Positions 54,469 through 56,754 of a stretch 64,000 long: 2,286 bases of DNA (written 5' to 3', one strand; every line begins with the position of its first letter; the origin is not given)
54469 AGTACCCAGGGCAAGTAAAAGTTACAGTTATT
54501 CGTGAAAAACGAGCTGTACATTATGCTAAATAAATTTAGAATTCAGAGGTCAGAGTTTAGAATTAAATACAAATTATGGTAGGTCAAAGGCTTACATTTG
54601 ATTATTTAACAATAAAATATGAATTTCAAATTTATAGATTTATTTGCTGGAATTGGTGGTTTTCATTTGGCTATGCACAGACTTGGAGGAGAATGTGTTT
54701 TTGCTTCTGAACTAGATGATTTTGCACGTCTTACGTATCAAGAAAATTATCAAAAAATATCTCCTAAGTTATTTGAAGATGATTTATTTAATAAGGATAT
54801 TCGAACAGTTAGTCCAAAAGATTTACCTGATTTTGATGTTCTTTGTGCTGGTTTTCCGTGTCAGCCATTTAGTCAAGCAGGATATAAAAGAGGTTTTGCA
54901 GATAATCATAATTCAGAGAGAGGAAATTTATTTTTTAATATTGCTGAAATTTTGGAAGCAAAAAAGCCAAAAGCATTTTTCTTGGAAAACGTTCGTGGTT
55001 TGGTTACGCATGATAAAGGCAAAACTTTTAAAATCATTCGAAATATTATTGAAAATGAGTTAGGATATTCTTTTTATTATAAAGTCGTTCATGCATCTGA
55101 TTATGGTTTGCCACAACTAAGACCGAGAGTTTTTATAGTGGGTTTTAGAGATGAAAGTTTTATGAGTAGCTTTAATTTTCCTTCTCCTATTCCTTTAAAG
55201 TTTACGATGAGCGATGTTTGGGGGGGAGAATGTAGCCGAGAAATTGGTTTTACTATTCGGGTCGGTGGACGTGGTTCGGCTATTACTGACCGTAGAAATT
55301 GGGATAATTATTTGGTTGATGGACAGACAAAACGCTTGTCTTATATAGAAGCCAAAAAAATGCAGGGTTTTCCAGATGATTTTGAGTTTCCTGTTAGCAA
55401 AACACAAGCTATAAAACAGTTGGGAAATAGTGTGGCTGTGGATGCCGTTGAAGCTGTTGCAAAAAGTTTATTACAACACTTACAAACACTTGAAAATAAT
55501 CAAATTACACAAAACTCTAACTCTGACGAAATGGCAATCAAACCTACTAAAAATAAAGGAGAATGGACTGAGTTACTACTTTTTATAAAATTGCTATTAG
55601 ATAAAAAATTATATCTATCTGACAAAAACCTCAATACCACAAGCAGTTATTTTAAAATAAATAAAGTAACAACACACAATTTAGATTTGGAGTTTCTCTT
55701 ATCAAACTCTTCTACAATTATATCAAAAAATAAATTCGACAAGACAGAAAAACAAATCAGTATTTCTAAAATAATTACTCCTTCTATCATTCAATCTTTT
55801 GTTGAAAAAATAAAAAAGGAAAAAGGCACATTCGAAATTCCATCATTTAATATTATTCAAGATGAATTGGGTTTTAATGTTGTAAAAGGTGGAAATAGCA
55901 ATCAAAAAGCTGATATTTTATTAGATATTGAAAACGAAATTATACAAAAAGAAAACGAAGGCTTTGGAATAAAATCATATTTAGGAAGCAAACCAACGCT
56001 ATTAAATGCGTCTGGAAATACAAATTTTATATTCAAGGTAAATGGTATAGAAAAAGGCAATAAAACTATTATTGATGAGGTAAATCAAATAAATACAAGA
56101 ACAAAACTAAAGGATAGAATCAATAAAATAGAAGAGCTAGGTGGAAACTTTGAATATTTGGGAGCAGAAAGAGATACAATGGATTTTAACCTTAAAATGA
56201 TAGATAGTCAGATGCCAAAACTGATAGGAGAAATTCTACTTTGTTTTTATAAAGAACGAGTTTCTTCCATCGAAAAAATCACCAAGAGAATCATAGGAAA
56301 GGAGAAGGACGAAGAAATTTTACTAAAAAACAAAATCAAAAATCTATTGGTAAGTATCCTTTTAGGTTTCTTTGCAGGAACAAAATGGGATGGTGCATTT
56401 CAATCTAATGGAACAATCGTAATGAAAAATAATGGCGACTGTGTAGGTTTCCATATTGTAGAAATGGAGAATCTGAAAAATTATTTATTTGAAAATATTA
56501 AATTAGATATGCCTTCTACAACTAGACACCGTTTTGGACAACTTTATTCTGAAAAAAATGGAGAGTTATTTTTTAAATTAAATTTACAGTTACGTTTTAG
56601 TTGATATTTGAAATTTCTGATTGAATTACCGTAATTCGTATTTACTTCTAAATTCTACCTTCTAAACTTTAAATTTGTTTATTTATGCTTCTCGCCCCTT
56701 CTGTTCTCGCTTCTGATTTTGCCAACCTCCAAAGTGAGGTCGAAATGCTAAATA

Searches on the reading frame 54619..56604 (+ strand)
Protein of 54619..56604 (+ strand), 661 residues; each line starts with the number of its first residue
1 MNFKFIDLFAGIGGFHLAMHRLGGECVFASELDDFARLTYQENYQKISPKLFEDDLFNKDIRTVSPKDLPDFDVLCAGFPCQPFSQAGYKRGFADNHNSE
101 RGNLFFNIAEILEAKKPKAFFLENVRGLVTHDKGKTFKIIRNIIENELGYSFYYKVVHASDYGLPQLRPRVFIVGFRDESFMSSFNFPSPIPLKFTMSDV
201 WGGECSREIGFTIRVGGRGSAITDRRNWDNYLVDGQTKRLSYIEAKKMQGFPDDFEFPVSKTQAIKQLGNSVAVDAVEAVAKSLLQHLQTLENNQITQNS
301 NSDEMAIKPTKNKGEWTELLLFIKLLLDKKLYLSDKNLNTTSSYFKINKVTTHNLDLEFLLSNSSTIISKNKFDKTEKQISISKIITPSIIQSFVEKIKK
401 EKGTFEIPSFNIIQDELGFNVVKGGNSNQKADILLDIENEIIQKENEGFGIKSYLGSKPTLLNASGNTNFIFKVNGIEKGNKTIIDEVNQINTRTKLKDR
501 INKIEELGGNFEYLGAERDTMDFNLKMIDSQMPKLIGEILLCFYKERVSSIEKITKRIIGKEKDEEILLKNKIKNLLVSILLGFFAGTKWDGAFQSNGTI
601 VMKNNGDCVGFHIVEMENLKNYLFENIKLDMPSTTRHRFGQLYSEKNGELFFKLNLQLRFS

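Call 3: search_protein_families(library=pfam, proteins=[window:54619-56604:+])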
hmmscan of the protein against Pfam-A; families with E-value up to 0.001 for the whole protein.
window:54619-56604:+ (661 aa): 2 families
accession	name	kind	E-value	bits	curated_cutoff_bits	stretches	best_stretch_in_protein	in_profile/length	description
PF09561.16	RE_HpaII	-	3.8e-96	323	25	1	312-660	1-359/359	HpaII restriction endonuclease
PF00145.23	DNA_methylase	-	3e-79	267.2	22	2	3-189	1-179/324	C-5 cytosine-specific DNA methylase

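Call 23: search_protein_families(library=padloc, proteins=[window:54619-56604:+], max_evalue=0.01)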
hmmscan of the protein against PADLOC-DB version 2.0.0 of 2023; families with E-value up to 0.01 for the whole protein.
window:54619-56604:+ (661 aa): 60 families (the best 25 are shown)
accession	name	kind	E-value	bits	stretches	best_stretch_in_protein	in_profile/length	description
PDLC03272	MTase_II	-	4.4e-99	330.4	2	2-201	74-261/407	Type II methyltransferase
PDLC03361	MTase_II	-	1e-69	233.5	2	2-190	86-297/455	Type II methyltransferase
PDLC03378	MTase_II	-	4.5e-66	221.5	2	1-191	1-181/344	Type II methyltransferase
PDLC02653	DrmMII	-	1.4e-64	216.2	2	1-189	3-183/333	DrmMII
PDLC03716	oMTase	-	7.1e-59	197.7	2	3-190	39-213/349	orphan methyltransferase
PDLC03242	MTase_II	-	1.7e-58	196.5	2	3-190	101-274/409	Type II methyltransferase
PDLC03563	REase_II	-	3.7e-58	195.2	1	311-660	7-364/366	Type II restriction enzyme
PDLC03217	MTase_II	-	6.9e-54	181.4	2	2-179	384-547/703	Type II methyltransferase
PDLC00034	DruM2|DruM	-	1.2e-53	180.2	2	2-177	7-187/457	DNA cytosine methylase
PDLC00026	DruM2|DruM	-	2.3e-53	179.9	2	3-191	5-181/336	DNA cytosine methylase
PDLC03234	MTase_II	-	1.3e-52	177.3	2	2-189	4-184/375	Type II methyltransferase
PDLC03326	MTase_II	-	3.5e-43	146.3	2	4-189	6-188/412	Type II methyltransferase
PDLC03286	MTase_II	-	1e-42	144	1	4-176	2-168/185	Type II methyltransferase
PDLC00027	DruM2|DruM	-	1.7e-42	144.1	2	2-197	11-191/361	DNA cytosine methylase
PDLC03269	MTase_II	-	7.7e-42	141.9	2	2-189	3-178/437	Type II methyltransferase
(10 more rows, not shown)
